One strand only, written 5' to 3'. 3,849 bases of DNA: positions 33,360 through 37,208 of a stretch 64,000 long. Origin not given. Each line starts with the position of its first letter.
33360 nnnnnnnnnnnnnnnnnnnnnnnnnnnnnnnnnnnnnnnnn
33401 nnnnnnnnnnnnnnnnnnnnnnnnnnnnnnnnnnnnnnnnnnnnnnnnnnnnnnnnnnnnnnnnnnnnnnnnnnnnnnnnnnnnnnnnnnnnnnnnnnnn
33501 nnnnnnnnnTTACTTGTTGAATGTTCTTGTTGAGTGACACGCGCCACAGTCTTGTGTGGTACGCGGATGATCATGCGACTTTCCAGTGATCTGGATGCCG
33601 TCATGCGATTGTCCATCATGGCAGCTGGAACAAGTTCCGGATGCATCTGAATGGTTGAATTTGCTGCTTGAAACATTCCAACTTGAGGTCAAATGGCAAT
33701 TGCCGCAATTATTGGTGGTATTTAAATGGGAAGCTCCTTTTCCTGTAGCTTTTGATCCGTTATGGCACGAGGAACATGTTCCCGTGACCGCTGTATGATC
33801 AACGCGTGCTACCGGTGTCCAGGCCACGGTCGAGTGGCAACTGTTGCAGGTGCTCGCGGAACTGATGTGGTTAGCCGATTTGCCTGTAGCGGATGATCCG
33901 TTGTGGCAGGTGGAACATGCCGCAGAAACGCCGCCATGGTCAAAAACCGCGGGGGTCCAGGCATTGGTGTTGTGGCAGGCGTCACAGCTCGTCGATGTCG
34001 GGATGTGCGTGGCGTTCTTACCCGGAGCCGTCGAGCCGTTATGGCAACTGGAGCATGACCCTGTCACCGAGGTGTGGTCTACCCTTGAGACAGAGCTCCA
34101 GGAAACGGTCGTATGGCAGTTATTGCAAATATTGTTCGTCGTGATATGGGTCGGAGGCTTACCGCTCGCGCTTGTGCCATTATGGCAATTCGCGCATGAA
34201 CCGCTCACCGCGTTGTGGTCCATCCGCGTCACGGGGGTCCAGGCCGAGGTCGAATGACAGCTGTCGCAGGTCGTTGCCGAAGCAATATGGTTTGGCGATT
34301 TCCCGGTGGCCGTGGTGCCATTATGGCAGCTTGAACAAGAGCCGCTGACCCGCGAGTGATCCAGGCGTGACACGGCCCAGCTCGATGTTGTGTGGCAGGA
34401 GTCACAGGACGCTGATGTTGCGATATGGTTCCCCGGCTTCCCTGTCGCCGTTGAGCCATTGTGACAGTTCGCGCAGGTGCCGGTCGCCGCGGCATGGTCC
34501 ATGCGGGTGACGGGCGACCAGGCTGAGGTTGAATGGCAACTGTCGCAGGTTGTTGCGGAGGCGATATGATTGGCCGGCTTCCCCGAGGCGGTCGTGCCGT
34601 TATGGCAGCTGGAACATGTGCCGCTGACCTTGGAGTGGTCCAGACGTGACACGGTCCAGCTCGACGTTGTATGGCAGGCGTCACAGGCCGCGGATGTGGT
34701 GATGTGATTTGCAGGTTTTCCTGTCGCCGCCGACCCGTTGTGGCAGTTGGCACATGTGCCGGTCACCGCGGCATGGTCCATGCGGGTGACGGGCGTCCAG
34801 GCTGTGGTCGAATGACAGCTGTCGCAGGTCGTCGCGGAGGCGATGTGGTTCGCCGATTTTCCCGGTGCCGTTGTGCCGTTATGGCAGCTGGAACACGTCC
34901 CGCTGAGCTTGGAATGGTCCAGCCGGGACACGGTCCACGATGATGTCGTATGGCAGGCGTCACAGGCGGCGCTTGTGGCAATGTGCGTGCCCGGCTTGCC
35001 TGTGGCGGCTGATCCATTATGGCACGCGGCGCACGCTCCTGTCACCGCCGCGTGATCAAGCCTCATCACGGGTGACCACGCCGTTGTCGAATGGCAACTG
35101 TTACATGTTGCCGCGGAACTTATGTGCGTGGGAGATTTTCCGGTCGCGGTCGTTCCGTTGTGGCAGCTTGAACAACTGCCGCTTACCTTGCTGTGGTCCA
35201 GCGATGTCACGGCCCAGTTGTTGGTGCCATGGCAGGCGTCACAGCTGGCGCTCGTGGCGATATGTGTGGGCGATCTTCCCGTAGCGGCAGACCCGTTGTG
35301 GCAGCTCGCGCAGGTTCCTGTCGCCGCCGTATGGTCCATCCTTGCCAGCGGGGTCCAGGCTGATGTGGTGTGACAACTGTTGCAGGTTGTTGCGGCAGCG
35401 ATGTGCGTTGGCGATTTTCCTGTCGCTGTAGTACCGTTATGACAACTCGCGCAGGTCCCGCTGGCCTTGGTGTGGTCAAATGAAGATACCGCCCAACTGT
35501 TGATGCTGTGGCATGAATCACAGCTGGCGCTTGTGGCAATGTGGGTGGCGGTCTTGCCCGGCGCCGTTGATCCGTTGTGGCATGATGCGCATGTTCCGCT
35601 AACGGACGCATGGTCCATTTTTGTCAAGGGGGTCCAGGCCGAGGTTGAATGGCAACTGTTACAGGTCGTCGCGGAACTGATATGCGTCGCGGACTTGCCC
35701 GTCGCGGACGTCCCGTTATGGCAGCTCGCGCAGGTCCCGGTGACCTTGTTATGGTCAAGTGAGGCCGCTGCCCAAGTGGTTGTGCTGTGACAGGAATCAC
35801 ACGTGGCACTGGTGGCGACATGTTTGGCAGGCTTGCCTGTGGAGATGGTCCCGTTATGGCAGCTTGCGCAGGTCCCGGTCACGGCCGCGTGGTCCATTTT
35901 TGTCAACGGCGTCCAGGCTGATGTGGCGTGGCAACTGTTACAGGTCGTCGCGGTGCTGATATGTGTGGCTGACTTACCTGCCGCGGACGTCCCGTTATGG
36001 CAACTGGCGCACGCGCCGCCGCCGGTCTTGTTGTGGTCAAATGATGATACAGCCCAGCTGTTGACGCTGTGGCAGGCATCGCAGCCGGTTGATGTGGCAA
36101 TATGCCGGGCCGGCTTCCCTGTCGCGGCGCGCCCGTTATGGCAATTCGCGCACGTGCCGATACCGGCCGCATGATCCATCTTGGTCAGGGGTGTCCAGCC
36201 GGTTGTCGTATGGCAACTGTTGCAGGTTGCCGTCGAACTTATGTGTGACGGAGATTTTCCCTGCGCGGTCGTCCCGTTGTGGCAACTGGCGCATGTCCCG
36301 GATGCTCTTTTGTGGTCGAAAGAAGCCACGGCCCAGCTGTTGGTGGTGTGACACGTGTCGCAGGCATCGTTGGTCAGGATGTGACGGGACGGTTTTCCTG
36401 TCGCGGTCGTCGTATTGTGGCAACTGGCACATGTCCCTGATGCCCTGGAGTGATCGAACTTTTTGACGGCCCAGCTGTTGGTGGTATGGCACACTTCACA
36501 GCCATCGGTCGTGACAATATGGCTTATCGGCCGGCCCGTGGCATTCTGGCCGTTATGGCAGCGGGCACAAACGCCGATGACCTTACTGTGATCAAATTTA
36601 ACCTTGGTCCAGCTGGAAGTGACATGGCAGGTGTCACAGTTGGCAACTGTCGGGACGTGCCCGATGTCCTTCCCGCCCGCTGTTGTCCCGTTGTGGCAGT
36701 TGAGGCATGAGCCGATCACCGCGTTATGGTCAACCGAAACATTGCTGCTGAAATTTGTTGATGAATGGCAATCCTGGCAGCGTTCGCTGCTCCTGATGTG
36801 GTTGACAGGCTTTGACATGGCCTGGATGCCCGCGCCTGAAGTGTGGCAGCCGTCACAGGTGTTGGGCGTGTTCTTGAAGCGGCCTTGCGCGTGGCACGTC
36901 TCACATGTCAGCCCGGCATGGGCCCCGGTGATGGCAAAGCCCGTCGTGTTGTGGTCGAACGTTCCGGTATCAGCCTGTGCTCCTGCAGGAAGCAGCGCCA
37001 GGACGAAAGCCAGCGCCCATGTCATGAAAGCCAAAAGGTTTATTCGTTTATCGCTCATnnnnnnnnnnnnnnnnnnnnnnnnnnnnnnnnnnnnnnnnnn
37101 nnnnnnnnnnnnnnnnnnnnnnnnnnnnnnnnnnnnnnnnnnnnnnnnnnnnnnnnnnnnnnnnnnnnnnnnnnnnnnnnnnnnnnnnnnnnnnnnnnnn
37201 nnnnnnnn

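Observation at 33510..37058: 49-heme secreted cytochrome built almost entirely from near-identical tandem diheme repeats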

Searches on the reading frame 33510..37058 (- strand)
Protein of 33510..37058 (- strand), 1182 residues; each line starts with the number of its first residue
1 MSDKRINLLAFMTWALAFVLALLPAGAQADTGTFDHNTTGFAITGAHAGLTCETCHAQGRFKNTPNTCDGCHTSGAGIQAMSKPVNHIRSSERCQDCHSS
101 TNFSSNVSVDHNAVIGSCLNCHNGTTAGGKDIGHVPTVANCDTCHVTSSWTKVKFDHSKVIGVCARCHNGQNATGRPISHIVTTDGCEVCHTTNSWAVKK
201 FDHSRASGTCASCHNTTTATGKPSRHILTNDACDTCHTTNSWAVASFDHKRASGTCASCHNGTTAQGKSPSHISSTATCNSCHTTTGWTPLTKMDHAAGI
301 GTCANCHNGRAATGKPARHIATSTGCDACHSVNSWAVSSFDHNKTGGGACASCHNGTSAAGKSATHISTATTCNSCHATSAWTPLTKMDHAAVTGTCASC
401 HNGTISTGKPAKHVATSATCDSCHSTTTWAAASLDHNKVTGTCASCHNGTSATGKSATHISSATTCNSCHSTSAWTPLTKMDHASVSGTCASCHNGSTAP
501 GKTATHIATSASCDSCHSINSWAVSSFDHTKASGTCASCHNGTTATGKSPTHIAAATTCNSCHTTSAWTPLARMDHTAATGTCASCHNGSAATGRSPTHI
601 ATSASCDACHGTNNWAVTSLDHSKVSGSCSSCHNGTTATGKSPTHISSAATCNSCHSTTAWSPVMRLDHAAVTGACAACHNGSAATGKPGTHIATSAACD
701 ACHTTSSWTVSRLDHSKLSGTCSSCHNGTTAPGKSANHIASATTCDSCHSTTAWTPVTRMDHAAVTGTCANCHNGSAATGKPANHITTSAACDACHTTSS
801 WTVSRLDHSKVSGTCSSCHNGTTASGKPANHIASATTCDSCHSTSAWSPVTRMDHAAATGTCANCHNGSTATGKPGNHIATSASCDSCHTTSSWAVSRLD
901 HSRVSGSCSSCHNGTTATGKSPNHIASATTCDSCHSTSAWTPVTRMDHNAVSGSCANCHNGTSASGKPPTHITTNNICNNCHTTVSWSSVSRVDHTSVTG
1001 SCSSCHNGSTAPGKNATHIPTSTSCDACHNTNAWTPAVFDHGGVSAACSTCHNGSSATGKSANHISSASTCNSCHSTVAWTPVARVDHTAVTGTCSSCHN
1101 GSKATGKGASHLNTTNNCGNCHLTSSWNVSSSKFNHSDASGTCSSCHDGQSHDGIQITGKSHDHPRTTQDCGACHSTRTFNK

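Call 7: search_protein_families(library=pfam, proteins=[window:33510-37058:-], max_evalue=0.01)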
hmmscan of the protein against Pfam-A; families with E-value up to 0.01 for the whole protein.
window:33510-37058:- (1182 aa): 6 families
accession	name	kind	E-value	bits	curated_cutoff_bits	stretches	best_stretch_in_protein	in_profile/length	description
PF14522.11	Cytochrome_C7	-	9.9e-68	224.3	24.8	22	86-145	7-66/67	Cytochrome c7 and related cytochrome c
PF22113.1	Mtrc-MtrF_II-IV_dom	-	2.5e-40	138.3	30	3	693-869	3-166/176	Outer membrane cytochrome MtrC/MtrF-like, domains II/IV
PF14537.11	Cytochrom_c3_2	-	8.8e-40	135.5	25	0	552-593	2-39/79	Cytochrome c3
PF09699.15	Paired_CXXCH_1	-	2.7e-26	91.4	20.6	0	625-659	4-39/41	Doubled CXXCH motif (Paired_CXXCH_1)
PF02085.21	Cytochrom_CIII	-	1.3e-19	70.9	22.9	1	46-102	27-86/101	Class III cytochrome C family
PF10217.14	DUF2039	-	0.0022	18.7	27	0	1106-1149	20-63/89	Uncharacterized conserved protein (DUF2039)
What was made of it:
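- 33510..37058 (-): Gene for the 49-heme c-type cytochrome (1182 aa), the putative extracellular multiheme cytochrome (eMHC) of a PCC3-type cluster. Pfam Cytochrome_C7 in 22 stretches, plus the MtrC/MtrF II-IV domain, Cytochrom_c3_2 and Paired_CXXCH_1 (call 7).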

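Call 8: find_encoding_contigs(protein=window:33510-37058:-, flank=10000, max_places=6)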
Protein window:33510-37058:- (1182 aa): 9 contigs read that carry it; 3 places shown.
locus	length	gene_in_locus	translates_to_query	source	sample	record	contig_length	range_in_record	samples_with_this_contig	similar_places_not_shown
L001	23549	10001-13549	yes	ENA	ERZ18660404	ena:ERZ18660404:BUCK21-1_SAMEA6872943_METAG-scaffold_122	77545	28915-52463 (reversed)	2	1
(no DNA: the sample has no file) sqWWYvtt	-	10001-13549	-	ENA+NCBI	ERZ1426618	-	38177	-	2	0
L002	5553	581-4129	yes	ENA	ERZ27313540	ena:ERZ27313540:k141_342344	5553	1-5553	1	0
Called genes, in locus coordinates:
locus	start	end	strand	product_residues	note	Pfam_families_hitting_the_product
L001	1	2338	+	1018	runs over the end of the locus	PF00873:ACR_tran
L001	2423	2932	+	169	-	PF11181:YflT (weak)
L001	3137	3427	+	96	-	-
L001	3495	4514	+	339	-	PF00224:PK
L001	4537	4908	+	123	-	PF04304:DUF454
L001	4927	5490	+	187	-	-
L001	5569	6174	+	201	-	PF20125:DUF6515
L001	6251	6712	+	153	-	PF13441:Gly-zipper_YMGG, PF13488:Gly-zipper_Omp (faint), PF05433:Rick_17kDa_Anti (weak)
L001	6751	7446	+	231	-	PF20125:DUF6515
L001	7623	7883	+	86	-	-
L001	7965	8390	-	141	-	-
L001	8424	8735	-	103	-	-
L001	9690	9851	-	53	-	-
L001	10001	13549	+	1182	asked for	-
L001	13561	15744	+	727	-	-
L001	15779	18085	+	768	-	PF08238:Sel1, PF12796:Ank_2, PF13857:Ank_5 (weak), PF12796:Ank_2, PF12796:Ank_2, PF13637:Ank_4, PF13857:Ank_5, PF12796:Ank_2, +10 more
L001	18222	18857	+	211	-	-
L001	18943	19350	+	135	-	PF00436:SSB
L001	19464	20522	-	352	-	PF00730:HhH-GPD, PF00293:NUDIX, PF14815:NUDIX_4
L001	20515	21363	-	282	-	PF01513:NAD_kinase (weak)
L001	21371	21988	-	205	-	PF00702:Hydrolase, PF13419:HAD_2, PF12710:HAD (weak)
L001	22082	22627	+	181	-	PF02677:QueH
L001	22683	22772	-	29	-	-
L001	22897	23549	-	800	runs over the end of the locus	-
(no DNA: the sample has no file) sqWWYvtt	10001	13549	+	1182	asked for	-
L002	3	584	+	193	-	?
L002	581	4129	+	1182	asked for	-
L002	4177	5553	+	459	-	?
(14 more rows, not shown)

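Call 14: find_homologous_proteins(query=window:33510-37058:-, max_evalue=1e-10)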
Query window:33510-37058:- (1182 aa): 2685 proteins with E <= 1e-10 among 8000 candidates; the best 120 are listed.
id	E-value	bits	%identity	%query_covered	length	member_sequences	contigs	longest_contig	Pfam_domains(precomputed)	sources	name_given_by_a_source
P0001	0.0e+0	1817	45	99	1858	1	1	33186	PF22383.2,PF09699.16,PF14537.12,PF02085.22,PF14522.12,PF22113.2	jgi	-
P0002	0.0e+0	1493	40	99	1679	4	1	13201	PF09699.16,PF14537.12,PF13435.12,PF02085.22,PF14522.12,PF22113.2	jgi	-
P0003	0.0e+0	1389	36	98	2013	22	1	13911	PF09699.16,PF14537.12,PF13435.12,PF02085.22,PF00684.26,PF14522.12,PF22113.2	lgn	-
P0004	0.0e+0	1346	40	100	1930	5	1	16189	PF09699.16,PF14537.12,PF13435.12,PF02085.22,PF14522.12,PF22113.2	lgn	-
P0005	0.0e+0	1314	40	100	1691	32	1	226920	PF09699.16,PF14537.12,PF13435.12,PF02085.22,PF14522.12,PF22113.2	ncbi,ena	-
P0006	0.0e+0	1286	44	94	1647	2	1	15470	PF09699.16,PF14537.12,PF14522.12,PF22113.2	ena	-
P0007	0.0e+0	1265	41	99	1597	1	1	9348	PF09699.16,PF14537.12,PF02085.22,PF14522.12,PF22113.2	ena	-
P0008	0.0e+0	1199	44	86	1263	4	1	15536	PF09699.16,PF14537.12,PF02085.22,PF14522.12,PF10217.15,PF22113.2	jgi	jgi:hypothetical protein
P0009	0.0e+0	1145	39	97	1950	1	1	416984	PF09699.16,PF14537.12,PF25969.1,PF02085.22,PF14522.12,PF22113.2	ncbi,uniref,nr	ncbi:cytochrome c3 family protein [Aquabacterium humicola]|uniref:cytochrome c3 family protein n=1 T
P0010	0.0e+0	1138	39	100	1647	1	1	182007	PF09699.16,PF14537.12,PF13435.12,PF02085.22,PF14522.12,PF22113.2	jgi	jgi:aspartate carbamoyltransferase regulatory subunit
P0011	0.0e+0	1124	39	97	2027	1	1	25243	PF09699.16,PF14537.12,PF02085.22,PF14522.12,PF22113.2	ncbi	-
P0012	0.0e+0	1111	40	100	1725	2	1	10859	PF09699.16,PF14537.12,PF02085.22,PF14522.12,PF22113.2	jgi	jgi:Cytochrome c554 and c-prime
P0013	0.0e+0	1083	39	97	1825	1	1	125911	PF09699.16,PF14537.12,PF02085.22,PF14522.12,PF22113.2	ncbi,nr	ncbi:MAG: hypothetical protein KGO53_00125 [Alphaproteobacteria bacterium]|nr:hypothetical protein [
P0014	0.0e+0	1069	40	100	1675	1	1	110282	PF09699.16,PF14537.12,PF13435.12,PF02085.22,PF14522.12,PF22113.2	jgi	jgi:hypothetical protein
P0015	0.0e+0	1062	38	97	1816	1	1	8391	PF09699.16,PF14537.12,PF02085.22,PF14522.12,PF22113.2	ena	-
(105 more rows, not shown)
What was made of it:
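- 33510..37058 (-): 2685 homologues at E<=1e-10 (call 14).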

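Call 16: list_cluster_members(proteins=[window:33510-37058:-, window:28062-28964:-, window:42545-43564:-, window:44721-47777:-, window:31315-33540:-])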
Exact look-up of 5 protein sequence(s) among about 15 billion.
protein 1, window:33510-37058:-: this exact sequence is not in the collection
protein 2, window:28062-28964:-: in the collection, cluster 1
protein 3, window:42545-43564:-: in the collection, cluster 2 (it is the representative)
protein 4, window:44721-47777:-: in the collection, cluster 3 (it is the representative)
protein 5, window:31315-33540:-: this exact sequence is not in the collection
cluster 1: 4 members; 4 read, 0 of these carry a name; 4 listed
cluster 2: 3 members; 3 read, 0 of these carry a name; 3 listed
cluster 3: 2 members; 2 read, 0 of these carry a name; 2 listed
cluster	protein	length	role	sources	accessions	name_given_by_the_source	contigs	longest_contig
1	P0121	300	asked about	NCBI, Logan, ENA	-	-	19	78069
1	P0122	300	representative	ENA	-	-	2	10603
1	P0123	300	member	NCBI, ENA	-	-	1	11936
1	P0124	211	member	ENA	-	-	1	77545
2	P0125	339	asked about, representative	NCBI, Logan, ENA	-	-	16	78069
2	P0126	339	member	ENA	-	-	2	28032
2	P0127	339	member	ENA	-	-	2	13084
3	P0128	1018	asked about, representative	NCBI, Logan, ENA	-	-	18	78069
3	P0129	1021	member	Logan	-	-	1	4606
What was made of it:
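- Tried and rejected: The exact-sequence cluster look-up returned no organism names (call 16).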

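Call 26: search_solved_structures(query=window:33510-37058:-, max_evalue=0.001, show_alignments=2)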
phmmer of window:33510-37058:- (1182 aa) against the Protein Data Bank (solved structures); distinct sequences matched with E-value up to 0.001: 1.
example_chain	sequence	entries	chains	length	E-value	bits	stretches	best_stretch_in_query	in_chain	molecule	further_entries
6f0k_A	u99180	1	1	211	0.00041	21.3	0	735-819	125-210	Cytochrome c family protein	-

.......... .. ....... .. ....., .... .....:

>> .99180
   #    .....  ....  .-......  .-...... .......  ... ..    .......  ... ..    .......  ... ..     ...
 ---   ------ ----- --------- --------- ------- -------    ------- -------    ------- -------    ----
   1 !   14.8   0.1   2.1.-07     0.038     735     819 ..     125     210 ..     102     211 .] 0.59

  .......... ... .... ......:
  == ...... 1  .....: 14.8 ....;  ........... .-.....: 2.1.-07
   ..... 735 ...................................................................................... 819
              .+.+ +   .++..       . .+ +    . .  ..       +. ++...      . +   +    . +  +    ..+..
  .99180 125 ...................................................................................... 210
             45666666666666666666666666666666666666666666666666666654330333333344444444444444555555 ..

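Call 56: predict_structure(alignment_id=A3)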
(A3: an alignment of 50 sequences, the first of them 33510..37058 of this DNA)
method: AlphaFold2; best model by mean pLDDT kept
length: 1182 residues; sequences in the alignment: 50
mean_pLDDT: 52.0   pTM: 0.24
mean pLDDT of the five models: 52.0, 50.7, 41.7, 38.9, 36.6
residues with pLDDT >= 90: 0; 70-90: 0; 50-70: 789; < 50: 393
segments of 3 or more residues with pLDDT < 50: 1-7, 22-44, 59-68, 70-84, 86-92, 97-108, 127-130, 133-141, 144-155, 192-200, 240-246, 286-296, 298-300, 332-342, 344-348, 364-369, 378-387, 427-431, 520-526, 567-571, 613-619, 705-712, 785-788, 800-805, 845-847, 893-897, 936-945, 962-967, 983-992, 1030-1038, 1077-1082, 1126-1136, 1149-1174, 1176-1182
pLDDT, mean of each block of 10 residues (from residue 1): 41 57 42 44 50 52 46 42 44 50 45 52 50 47 46 47 53 52 52 42 58 60 52 58 51 57 53 55 54 47 56 55 60 43 49 53 48 52 45 55 55 54 53 53 57 54 56 50 55 57 52 56 48 55 55 53 52 52 57 51 54 44 56 57 53 56 51 57 53 53 49 55 60 52 59 52 56 55 49 53 49 59 56 54 52 55 64 53 59 50 54 53 52 49 50 53 48 51 43 51 56 51 56 47 58 58 54 54 53 59 53 55 48 47 52 34 40 45 29
secondary structure, 60 per line:
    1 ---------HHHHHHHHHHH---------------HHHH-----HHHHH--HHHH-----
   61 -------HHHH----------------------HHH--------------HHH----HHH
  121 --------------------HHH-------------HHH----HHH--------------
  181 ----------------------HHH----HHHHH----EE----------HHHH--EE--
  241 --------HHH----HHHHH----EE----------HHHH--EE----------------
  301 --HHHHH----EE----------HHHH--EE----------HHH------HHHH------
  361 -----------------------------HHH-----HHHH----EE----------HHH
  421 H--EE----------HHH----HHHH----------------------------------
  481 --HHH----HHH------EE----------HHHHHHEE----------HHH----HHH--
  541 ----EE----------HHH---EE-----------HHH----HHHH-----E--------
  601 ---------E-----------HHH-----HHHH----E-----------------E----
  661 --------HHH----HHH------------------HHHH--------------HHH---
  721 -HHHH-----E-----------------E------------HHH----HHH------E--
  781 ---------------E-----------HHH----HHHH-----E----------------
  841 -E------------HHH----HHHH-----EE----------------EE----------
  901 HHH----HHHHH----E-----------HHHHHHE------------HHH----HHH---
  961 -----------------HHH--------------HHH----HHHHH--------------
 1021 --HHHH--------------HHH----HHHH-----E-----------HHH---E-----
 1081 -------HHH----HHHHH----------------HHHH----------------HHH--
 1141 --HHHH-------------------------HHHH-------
elements in order (helices of 4 or more, strands of 3 or more residues): H10-20 H36-39 H45-49 H52-55 H68-71 H210-214 H231-234 H256-260 H277-280 H303-307 H324-327 H351-354 H398-401 H418-421 H443-446 H511-516 H583-586 H630-633 H697-700 H722-725 H815-818 H862-865 H908-912 H929-934 H1002-1006 H1023-1026 H1048-1051 H1095-1099 H1116-1119 H1143-1146 H1172-1175
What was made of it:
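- On OmcS/OmcE/OmcZ filament cytochromes: A structural comparison was not possible because the model is poor (call 56).
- The AlphaFold2 model of the 49-heme protein is unusable (pLDDT 52, pTM 0.24, call 56), so the linear wire shape is not shown here.
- Tried and rejected: AlphaFold2 on the full 49-heme protein, using a 50-sequence alignment, gave mean pLDDT 52 and pTM 0.24 (call 56).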

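Call 57: search_protein_families(library=ncbifam, proteins=[window:33510-37058:-], max_evalue=0.01)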
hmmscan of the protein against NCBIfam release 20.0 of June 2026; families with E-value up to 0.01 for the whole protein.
window:33510-37058:- (1182 aa): 7 families
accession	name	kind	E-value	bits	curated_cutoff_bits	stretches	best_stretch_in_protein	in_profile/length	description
TIGR03508.1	decahem_SO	subfamily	1e-57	195.6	192.2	11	926-1100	68-249/258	DmsE family decaheme c-type cytochrome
NF041028.1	decahem_GSU2203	exception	1.5e-35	123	325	4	927-1055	100-232/317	GSU2203 family decaheme c-type cytochrome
NF045722.1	c3_cytochr_TmcA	equivalog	2e-17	63.2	114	1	877-944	52-119/125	acidic tetraheme cytochrome c3 TmcA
TIGR04257.1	nanowire_3heme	domain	6.9e-13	48.6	40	0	1132-1178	13-61/75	c(7)-type cytochrome triheme domain-containing protein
NF045713.1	CxxCH_16_HmcA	equivalog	9e-12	44.4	400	2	117-264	113-256/541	sulfate respiration complex hexadecaheme cytochrome HmcA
NF043011.1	CytC7_Geobact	equivalog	4.1e-07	30.4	120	0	180-218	40-78/89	cytochrome c7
NF007433.0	PRK09979.1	equivalog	0.00018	21.4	85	0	840-852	14-26/33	rho operon leader peptide RhoL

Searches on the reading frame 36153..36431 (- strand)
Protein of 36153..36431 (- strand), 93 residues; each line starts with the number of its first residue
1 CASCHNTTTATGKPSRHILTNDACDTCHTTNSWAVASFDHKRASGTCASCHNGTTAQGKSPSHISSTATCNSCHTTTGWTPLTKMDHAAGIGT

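Call 55: search_solved_structures(query=A4, max_evalue=1, show_alignments=2)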
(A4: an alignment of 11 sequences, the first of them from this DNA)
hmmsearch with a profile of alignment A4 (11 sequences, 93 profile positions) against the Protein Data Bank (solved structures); distinct sequences matched with E-value up to 1: 7.
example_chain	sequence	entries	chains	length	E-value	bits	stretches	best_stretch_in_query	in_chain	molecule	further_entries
9eov_A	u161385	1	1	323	6.5e-05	26.6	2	12-84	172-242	Extracellular iron oxide respiratory system surface decaheme cytochrome c component MtrC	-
6f0k_A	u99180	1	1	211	0.00086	23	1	13-64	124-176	Cytochrome c family protein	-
2j7a_C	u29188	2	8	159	0.0055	20.4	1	20-52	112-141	CYTOCHROME C QUINOL DEHYDROGENASE NRFH | NAPC/NIRT CYTOCHROME C FAMILY PROTEIN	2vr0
3ucp_A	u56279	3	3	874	0.011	19.4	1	1-60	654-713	UndA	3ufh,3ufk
6r2q_A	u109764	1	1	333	0.045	17.5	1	1-82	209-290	Cystathionine beta-synthase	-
8k5o_C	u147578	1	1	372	0.12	16.1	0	1-54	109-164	Photosynthetic reaction center cytochrome c subunit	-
3cao_A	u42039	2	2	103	0.35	14.6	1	19-83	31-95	CYTOCHROME C3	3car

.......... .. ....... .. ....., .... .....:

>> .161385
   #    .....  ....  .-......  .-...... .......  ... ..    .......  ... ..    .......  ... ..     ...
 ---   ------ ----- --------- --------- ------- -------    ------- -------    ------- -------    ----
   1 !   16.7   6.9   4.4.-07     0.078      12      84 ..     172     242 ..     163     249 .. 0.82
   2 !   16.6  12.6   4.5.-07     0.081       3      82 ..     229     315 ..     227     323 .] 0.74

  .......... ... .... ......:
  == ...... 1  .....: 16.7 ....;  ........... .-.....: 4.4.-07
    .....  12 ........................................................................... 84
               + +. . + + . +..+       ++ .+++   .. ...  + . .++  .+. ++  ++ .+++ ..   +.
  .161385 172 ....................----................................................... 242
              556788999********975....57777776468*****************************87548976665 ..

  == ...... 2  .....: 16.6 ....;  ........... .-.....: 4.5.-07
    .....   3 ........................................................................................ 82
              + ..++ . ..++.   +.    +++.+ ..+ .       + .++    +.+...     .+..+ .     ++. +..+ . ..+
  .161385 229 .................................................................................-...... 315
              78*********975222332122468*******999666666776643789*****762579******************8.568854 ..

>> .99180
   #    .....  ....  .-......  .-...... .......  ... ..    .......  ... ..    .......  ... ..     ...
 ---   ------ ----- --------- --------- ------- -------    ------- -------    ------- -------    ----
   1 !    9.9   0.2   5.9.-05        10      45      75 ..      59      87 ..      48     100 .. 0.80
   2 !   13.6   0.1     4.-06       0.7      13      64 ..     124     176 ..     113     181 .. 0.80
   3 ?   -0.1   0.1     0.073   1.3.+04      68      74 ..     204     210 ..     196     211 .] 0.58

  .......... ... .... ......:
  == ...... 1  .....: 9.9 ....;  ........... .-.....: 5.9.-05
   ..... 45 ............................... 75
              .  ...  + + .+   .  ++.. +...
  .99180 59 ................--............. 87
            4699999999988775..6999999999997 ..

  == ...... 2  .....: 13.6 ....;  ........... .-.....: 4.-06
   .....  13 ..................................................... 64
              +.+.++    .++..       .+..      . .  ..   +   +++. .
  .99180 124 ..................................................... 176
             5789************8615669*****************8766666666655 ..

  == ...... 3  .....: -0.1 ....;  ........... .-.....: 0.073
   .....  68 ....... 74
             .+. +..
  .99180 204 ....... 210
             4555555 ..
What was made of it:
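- On OmcS/OmcE/OmcZ filament cytochromes: None was listed in the PDB searches with the full protein (E<=0.001, call 26) or the repeat profile (E<=1, call 55).
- Closest known: Geobacter c7-domain polymer cytochromes. Different: No GSU1996 chain was recovered in the PDB sequence searches (calls 26, 55).
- Closest known: OmcS / OmcE / OmcZ cytochrome filaments. Different: There is no detectable sequence similarity (calls 26, 55).
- No OmcS, OmcE or OmcZ chain is found in PDB sequence searches with the full protein at E<=0.001 or with the repeat profile at E<=1 (calls 26, 55).
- Tried and rejected: There was no close solved relative (calls 26, 55).
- Closest known: MtrCAB / MtoAB porin-cytochrome complexes. 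Same: The repeat profile's best PDB match is MtrC (call 55).
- Best PDB match of the repeat profile is MtrC, 9eov_A, E=6.5e-5 (call 55).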
